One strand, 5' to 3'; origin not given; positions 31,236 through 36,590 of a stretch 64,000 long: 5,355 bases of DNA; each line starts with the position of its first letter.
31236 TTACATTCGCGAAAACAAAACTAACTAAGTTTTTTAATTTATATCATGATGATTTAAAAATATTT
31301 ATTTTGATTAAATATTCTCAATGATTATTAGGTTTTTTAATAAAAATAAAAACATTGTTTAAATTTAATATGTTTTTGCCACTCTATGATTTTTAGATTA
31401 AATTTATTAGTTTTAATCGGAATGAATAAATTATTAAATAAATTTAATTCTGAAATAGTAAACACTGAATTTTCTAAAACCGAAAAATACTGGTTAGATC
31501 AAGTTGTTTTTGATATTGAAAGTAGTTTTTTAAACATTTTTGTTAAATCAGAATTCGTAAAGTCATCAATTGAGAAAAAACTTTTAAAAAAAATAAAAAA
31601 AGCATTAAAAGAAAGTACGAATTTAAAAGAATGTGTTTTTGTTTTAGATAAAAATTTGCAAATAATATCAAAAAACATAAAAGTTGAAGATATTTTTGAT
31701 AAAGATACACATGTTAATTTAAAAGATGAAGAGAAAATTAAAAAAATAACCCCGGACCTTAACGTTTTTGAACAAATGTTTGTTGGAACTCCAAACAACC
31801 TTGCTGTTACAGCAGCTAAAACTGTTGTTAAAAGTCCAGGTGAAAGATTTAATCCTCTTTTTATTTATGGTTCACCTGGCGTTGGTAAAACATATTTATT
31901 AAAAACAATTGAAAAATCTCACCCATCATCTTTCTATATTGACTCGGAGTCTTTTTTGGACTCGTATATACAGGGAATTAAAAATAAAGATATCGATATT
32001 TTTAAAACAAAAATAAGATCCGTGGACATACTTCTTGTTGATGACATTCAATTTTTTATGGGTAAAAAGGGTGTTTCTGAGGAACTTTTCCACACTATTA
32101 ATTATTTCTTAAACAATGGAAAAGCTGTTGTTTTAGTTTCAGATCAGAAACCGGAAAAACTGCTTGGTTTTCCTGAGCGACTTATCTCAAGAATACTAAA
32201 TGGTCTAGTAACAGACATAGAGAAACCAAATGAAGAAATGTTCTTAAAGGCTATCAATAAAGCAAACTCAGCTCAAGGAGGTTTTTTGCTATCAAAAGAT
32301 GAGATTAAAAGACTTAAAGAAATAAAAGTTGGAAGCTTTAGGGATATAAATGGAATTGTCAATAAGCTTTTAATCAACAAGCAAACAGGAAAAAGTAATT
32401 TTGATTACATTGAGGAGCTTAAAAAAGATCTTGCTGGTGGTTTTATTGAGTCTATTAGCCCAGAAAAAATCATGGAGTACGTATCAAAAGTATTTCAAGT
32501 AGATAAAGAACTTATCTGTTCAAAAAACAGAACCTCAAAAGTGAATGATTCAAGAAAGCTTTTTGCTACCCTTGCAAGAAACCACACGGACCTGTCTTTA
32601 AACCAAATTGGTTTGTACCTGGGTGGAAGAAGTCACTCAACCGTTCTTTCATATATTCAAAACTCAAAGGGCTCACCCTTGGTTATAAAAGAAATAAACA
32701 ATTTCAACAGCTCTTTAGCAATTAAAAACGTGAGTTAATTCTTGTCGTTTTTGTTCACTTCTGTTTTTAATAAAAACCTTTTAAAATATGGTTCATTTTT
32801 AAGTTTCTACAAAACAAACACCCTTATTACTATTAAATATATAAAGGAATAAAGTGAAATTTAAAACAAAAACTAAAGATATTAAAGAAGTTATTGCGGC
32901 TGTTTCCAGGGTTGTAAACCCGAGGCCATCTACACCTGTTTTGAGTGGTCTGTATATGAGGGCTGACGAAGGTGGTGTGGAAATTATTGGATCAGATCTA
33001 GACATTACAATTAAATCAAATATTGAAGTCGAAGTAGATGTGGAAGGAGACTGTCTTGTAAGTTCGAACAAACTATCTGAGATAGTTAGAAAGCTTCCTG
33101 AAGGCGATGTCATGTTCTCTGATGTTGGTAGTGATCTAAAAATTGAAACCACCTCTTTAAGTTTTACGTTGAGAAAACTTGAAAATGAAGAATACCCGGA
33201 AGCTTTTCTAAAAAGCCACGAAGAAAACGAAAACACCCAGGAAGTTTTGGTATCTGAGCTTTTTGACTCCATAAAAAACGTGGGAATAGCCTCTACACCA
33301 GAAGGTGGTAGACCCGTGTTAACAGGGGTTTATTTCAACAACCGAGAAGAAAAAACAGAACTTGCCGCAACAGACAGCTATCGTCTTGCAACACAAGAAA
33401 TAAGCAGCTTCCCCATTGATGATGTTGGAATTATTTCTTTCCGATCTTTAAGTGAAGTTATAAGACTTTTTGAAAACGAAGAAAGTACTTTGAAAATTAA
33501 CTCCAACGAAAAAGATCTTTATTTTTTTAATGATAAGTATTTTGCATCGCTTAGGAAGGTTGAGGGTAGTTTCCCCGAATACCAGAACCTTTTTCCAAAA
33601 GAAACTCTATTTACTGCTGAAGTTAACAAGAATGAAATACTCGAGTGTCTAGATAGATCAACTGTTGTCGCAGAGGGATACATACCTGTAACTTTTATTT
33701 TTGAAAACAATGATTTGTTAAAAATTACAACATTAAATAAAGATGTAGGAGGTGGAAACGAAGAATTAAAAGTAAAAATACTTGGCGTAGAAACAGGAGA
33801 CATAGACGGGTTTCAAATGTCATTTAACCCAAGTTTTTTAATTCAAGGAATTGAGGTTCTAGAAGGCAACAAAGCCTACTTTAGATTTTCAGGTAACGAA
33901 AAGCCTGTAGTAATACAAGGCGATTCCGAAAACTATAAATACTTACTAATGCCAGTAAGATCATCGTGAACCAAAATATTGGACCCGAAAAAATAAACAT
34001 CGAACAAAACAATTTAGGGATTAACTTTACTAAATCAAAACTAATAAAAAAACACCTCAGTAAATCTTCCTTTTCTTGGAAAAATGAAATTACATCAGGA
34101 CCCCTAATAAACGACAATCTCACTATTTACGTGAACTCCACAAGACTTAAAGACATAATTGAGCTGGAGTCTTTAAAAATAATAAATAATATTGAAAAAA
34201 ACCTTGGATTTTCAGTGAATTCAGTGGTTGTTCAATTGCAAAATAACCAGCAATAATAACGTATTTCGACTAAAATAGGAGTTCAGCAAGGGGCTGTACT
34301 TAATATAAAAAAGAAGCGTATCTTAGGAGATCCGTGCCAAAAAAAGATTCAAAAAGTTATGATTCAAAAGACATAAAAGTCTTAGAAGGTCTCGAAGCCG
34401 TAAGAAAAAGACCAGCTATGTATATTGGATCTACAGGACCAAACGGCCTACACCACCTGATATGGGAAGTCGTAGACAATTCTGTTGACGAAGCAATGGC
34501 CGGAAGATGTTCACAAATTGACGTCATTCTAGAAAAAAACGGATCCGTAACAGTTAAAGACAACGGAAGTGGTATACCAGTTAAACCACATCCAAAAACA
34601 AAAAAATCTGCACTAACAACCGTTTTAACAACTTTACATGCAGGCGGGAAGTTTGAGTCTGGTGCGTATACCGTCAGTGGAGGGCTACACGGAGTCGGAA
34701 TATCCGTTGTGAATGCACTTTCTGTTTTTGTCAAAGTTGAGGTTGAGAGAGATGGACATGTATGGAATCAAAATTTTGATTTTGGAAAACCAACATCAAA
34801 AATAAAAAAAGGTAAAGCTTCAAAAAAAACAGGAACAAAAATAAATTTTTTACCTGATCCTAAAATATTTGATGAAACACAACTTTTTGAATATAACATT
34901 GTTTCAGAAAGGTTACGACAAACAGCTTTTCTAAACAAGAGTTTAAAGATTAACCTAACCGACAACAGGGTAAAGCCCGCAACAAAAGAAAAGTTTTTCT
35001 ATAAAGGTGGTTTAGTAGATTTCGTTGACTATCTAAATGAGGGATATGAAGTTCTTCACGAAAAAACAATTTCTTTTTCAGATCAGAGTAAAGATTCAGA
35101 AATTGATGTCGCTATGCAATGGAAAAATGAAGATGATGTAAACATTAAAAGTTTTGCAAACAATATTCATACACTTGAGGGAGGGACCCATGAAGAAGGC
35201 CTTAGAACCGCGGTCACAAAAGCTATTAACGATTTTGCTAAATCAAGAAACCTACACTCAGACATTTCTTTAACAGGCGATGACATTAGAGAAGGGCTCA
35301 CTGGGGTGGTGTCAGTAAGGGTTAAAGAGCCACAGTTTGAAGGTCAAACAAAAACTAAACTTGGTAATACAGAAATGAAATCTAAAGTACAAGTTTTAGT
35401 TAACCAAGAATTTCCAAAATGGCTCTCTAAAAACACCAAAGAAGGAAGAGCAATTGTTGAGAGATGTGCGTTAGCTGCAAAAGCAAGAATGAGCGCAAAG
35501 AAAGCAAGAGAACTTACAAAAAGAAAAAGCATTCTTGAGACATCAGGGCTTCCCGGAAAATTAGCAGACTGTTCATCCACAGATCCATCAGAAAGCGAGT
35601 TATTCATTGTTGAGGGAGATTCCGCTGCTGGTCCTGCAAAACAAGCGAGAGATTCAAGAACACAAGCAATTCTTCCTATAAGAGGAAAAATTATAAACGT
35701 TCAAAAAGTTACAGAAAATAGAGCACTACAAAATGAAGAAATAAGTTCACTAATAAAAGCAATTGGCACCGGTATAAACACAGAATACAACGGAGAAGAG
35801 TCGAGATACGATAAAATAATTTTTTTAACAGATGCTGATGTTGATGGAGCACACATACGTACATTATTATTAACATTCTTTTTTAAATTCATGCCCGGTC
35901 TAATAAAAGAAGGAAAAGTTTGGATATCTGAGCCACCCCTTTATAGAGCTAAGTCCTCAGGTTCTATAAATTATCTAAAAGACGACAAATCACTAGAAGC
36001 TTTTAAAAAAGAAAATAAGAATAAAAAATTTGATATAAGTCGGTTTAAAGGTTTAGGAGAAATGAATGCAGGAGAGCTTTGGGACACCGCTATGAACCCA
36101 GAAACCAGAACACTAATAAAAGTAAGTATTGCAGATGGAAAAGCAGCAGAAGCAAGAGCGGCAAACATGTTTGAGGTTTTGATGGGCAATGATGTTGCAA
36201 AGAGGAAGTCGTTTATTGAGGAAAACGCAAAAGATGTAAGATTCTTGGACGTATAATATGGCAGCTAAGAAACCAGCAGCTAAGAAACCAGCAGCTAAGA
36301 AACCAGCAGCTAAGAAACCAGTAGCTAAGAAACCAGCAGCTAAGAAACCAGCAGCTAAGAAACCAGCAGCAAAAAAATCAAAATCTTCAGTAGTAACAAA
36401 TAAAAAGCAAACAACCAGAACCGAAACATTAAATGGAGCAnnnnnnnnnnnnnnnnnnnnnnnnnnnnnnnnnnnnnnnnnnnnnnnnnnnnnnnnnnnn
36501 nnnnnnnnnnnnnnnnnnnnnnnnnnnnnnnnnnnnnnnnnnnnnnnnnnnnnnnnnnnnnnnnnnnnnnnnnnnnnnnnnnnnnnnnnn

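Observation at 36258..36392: GyrA carries an N-terminal histone-H1/HupB-like (AAKKP)8 lysine-repeat tail encoded by a 15-bp tandem DNA repeat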

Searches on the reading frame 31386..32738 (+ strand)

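Call 25: search_protein_families(library=pfam, proteins=[window:31386-32738:+])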
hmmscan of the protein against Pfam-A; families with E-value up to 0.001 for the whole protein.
window:31386-32738:+ (450 aa): 7 families
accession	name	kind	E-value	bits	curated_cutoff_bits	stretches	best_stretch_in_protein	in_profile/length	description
PF00308.24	Bac_DnaA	-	2e-44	152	23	1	126-277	5-162/162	Bacterial DnaA ATPAse domain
PF08299.17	Bac_DnaA_C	-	5.4e-18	65.2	31.5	1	359-425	1-67/69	Bacterial dnaA protein helix-turn-helix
PF00004.35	AAA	-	9.9e-08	32.9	21.2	1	159-252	2-107/131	ATPase family associated with various cellular activities (AAA)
PF13401.12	AAA_22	-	4.3e-06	27.5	27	0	158-182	8-36/130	AAA domain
PF13173.12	AAA_14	-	2.9e-05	24.5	27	1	156-249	3-93/129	AAA domain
PF13479.12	AAA_24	-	0.00024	21.5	27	1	158-221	5-73/195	AAA domain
PF13191.12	AAA_16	-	0.00055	20.9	32.6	0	153-202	24-78/167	AAA ATPase domain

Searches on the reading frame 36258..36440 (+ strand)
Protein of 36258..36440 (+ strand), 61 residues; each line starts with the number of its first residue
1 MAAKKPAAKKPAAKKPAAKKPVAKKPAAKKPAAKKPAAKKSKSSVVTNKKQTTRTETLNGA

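Call 41: search_protein_families(library=ncbifam, proteins=[window:36258-36440:+], max_evalue=0.01)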
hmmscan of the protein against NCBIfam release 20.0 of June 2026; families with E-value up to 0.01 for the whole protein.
window:36258-36440:+ (61 aa): 3 families
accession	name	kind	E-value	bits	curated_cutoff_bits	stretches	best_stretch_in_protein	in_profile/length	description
NF038053.1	hist_H1_lk_Burk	equivalog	6.6e-05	23.3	80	1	3-50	90-151/195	histone H1-like DNA-binding protein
NF038052.1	histone_lik_HC2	exception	0.0018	18.5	135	1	3-51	30-79/201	histone H1-like DNA-binding protein Hc2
NF011492.0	PRK14900.1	equivalog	0.0027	15.6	1783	1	2-50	991-1036/1044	valine--tRNA ligase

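Call 42: find_homologous_proteins(query=window:36258-36425:+, max_evalue=1)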
Query seq(56 aa): 11 candidates shared short words with the query, none scored E <= 1.

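Call 57: search_protein_families(library=pfam, proteins=[window:36258-36440:+], max_evalue=5)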
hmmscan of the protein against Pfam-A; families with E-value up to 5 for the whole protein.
window:36258-36440:+ (61 aa): 3 families
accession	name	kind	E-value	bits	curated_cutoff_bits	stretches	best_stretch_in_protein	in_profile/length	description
PF07382.16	HC2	-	1.4e-07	32.2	40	1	2-53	9-60/194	Histone H1-like nucleoprotein HC2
PF02095.21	Extensin_1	-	0.0011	19.2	105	1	5-39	39-132/171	Extensin-like protein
PF05568.16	ASFV_J13L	-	0.24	11.6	23.6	1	6-40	86-121/189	African swine fever virus J13L protein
